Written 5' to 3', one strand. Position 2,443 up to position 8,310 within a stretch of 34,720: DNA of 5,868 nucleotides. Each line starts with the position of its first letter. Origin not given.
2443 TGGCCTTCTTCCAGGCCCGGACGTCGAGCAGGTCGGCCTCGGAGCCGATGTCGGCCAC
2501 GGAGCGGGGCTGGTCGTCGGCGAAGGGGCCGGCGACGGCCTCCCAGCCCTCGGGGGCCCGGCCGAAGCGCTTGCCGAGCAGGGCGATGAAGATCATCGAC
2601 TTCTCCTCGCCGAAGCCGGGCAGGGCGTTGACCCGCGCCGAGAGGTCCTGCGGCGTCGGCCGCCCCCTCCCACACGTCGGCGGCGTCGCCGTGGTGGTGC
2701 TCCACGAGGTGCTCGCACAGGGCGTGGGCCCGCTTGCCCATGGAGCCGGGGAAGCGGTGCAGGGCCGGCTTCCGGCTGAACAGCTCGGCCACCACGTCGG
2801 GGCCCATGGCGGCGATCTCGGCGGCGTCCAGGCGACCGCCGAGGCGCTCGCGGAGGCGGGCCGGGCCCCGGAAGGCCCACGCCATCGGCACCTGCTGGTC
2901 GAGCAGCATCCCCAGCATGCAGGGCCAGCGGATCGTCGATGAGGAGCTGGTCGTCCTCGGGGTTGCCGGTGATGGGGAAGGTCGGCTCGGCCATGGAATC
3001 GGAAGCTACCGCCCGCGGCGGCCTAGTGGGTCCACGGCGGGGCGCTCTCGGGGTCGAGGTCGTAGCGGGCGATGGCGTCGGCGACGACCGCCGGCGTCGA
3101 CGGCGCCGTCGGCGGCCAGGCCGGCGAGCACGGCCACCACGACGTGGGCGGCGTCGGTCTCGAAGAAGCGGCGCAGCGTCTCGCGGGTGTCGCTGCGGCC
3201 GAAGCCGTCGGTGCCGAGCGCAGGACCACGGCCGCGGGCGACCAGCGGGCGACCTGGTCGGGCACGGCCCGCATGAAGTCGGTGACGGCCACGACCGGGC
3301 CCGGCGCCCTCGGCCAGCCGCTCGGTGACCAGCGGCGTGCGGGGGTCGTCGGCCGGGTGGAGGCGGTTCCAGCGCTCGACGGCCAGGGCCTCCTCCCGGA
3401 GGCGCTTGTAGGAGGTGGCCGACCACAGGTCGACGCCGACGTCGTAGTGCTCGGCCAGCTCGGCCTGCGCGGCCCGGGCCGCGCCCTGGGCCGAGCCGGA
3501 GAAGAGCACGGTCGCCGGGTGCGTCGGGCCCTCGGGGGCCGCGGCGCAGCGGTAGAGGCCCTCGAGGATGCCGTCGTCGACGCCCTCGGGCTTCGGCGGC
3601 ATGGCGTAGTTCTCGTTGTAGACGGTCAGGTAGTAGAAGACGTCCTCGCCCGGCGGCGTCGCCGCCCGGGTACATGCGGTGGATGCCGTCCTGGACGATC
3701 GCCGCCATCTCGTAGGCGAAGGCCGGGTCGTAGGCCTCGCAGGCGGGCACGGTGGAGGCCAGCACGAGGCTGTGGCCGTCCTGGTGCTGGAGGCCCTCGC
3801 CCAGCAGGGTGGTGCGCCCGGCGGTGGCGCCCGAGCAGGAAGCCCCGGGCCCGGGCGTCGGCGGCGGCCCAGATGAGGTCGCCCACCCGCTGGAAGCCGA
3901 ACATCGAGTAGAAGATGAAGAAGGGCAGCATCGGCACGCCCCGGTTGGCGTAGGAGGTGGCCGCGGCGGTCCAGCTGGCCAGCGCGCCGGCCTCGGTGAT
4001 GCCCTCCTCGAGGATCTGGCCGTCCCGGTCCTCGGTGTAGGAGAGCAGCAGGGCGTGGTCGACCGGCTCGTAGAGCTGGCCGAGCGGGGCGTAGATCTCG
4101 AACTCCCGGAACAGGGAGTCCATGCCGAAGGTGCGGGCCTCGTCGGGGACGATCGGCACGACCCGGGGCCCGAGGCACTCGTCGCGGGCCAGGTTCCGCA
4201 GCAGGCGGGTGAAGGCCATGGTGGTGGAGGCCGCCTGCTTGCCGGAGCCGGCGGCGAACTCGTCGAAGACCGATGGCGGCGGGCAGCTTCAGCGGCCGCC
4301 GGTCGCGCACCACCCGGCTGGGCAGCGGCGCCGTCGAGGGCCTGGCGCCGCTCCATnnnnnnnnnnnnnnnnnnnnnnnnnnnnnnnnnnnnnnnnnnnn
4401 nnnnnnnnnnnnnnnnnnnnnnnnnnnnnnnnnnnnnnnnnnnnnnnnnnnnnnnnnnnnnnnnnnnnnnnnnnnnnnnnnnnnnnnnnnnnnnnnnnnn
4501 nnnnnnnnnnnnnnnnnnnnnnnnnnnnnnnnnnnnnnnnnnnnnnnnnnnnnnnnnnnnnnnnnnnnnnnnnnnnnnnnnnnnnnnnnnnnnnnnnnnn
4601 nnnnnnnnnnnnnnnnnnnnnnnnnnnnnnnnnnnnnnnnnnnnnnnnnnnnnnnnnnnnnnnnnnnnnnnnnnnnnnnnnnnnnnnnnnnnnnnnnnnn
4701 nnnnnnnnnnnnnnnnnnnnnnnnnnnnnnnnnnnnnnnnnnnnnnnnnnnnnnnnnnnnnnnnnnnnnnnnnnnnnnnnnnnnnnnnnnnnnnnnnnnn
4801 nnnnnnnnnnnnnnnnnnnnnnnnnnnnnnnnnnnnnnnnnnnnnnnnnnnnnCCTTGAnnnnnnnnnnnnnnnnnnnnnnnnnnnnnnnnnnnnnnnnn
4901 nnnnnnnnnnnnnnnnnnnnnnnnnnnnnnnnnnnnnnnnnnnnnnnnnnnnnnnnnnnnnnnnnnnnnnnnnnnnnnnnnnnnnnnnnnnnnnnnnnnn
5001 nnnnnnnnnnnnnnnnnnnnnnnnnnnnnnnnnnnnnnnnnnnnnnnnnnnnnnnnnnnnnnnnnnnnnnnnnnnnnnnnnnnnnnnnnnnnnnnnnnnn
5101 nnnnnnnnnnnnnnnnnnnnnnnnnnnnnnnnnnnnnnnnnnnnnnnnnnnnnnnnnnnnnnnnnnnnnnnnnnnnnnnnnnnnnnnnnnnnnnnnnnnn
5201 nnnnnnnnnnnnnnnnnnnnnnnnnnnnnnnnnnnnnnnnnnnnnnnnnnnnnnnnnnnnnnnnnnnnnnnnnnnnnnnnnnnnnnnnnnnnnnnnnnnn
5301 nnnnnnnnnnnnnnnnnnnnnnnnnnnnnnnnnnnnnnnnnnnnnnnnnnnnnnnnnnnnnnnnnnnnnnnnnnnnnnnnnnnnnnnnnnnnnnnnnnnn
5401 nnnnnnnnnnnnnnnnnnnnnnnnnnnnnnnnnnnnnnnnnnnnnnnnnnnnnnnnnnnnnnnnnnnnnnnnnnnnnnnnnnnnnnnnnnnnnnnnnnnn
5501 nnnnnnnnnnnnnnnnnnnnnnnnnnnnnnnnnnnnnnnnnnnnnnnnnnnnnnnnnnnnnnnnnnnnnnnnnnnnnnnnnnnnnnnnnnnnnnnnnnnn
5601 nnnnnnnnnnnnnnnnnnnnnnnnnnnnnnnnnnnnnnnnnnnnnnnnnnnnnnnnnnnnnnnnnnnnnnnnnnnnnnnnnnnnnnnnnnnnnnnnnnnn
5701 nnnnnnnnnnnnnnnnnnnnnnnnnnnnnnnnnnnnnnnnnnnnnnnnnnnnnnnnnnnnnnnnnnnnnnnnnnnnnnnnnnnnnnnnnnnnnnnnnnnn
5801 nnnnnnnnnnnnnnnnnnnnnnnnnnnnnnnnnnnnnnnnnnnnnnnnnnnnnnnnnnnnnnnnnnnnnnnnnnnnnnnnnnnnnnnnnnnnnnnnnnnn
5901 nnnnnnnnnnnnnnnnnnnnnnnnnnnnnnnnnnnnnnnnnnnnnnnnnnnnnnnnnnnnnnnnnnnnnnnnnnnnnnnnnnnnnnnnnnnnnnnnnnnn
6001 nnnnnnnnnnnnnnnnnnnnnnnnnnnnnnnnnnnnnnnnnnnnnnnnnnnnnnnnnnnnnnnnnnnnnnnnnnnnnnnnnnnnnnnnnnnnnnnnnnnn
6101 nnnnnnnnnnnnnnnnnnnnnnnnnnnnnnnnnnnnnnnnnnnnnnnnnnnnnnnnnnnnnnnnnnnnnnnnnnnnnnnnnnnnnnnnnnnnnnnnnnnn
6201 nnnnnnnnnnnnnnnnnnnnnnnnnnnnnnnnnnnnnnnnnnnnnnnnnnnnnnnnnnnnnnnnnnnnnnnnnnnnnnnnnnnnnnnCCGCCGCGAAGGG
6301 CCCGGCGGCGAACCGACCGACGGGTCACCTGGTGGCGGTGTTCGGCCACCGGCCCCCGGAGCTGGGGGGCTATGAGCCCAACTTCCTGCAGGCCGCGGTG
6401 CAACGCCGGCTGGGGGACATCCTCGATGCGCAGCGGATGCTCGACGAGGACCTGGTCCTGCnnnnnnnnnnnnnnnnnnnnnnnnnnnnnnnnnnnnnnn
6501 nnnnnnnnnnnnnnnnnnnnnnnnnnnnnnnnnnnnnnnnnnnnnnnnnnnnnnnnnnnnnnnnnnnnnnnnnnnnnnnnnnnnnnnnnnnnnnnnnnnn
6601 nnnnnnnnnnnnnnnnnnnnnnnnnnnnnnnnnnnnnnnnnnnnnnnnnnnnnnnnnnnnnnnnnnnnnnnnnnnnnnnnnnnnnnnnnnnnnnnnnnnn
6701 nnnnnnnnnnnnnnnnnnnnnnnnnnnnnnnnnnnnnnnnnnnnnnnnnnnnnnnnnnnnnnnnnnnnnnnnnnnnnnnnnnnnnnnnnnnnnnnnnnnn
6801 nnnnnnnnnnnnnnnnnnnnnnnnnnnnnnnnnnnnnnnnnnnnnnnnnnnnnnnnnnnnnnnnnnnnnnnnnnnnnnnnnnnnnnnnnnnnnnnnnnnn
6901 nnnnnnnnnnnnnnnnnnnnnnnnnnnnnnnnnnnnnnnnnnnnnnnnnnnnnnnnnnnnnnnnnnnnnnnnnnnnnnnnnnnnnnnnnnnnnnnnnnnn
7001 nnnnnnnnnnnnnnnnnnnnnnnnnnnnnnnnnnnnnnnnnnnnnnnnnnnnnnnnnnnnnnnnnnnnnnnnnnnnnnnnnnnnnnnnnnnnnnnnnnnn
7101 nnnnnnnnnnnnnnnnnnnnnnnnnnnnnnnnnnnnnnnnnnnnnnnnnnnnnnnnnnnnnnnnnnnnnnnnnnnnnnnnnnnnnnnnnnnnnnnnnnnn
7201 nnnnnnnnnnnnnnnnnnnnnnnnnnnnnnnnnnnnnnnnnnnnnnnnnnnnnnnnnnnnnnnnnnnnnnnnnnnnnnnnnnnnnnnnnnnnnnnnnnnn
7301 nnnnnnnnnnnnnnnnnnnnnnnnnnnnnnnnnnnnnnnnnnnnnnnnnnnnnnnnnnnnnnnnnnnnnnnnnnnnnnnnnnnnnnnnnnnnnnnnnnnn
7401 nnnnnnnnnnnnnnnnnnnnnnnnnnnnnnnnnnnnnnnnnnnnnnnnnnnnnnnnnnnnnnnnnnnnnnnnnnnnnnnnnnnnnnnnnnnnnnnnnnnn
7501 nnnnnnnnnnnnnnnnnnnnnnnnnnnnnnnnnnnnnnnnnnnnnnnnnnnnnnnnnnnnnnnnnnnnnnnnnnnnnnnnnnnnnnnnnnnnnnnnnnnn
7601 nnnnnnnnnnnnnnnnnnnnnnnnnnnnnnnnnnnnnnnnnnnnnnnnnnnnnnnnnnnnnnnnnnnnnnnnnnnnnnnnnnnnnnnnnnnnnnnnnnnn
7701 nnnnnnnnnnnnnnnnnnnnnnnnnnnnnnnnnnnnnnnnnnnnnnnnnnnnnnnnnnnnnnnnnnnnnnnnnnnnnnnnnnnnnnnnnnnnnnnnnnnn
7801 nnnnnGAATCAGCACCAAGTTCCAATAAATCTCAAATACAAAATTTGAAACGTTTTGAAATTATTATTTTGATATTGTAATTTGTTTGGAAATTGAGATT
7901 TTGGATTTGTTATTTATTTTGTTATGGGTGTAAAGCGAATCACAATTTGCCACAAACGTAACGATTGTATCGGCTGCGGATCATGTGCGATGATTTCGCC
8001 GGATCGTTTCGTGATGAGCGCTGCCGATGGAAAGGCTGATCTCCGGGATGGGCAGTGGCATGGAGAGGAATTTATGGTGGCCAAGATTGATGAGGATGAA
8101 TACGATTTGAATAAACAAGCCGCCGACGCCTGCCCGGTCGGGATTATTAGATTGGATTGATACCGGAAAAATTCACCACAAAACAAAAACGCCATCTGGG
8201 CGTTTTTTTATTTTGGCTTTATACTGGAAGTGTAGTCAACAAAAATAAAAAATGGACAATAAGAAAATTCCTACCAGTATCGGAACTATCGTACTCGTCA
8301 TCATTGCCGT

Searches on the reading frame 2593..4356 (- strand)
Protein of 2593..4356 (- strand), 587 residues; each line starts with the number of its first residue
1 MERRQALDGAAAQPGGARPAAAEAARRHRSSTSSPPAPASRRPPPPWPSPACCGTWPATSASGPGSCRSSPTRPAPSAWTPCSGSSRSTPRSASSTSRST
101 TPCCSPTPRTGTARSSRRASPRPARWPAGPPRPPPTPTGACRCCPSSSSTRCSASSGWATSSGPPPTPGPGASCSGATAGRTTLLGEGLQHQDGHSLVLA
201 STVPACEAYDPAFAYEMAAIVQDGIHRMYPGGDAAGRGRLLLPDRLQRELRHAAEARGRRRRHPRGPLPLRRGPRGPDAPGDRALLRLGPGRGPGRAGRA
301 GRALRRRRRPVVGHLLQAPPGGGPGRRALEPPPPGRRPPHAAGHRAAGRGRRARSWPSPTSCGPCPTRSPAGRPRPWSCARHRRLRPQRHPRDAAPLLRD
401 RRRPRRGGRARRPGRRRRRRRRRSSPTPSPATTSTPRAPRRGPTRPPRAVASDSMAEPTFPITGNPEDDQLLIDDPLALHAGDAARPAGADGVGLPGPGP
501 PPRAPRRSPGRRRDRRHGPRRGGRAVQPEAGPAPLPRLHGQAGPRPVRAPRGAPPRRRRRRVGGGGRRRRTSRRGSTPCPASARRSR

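Call 12: search_protein_families(library=pfam, proteins=[window:2593-4356:-], max_evalue=0.01)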
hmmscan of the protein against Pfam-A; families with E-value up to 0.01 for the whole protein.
window:2593-4356:- (587 aa): 1 family
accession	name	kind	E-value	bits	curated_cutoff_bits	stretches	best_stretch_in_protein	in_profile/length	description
PF17831.6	PDH_E1_M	-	1.3e-20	74.2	23.2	1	175-230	155-210/229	Pyruvate dehydrogenase E1 component middle domain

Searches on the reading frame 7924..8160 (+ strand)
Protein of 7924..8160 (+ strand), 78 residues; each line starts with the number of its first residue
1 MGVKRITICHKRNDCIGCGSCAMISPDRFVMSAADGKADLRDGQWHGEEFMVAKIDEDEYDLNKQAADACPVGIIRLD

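Call 12: search_protein_families(library=pfam, proteins=[window:7924-8160:+], max_evalue=0.01)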
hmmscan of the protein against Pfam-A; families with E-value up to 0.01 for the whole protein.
window:7924-8160:+ (78 aa): 3 families
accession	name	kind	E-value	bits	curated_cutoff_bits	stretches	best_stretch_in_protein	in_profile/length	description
PF13459.11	Fer4_15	-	1.2e-11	45.6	22.4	1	12-76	5-65/66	4Fe-4S single cluster domain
PF13370.11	Fer4_13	-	1.5e-10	42.1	24.5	1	13-76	4-57/58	4Fe-4S single cluster domain of Ferredoxin I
PF12838.12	Fer4_7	-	0.00029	21.7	27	1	15-74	2-52/52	4Fe-4S dicluster domain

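Call 49: find_encoding_contigs(protein=window:7924-8157:+, flank=6000, max_places=6)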
Protein window:7924-8157:+ (78 aa): 2 contigs read that carry it; 2 places shown.
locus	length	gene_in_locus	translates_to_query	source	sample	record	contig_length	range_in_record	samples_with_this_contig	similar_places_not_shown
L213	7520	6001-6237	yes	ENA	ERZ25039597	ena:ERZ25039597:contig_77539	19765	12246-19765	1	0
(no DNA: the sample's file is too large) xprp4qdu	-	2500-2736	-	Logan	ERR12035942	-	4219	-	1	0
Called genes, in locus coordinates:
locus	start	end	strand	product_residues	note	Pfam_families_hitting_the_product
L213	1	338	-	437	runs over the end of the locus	PF00266:Aminotran_5, PF00155:Aminotran_1_2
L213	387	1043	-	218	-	PF01458:SUFBD_core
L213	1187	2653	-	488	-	PF19295:SufBD_N, PF01458:SUFBD_core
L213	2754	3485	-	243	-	PF02463:SMC_N (faint), PF00005:ABC_tran, PF13304:AAA_21 (faint)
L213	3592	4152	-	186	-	PF02082:Rrf2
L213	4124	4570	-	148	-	-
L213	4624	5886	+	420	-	PF01136:Peptidase_U32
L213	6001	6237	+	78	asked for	PF13459:Fer4_15, PF13370:Fer4_13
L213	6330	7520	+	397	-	?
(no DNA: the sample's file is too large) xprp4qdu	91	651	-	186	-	PF02082:Rrf2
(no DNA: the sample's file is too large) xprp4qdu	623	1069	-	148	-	-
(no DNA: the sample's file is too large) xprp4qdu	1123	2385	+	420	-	PF01136:Peptidase_U32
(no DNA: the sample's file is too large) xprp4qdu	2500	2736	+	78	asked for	PF13459:Fer4_15, PF13370:Fer4_13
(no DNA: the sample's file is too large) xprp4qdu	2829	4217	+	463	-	?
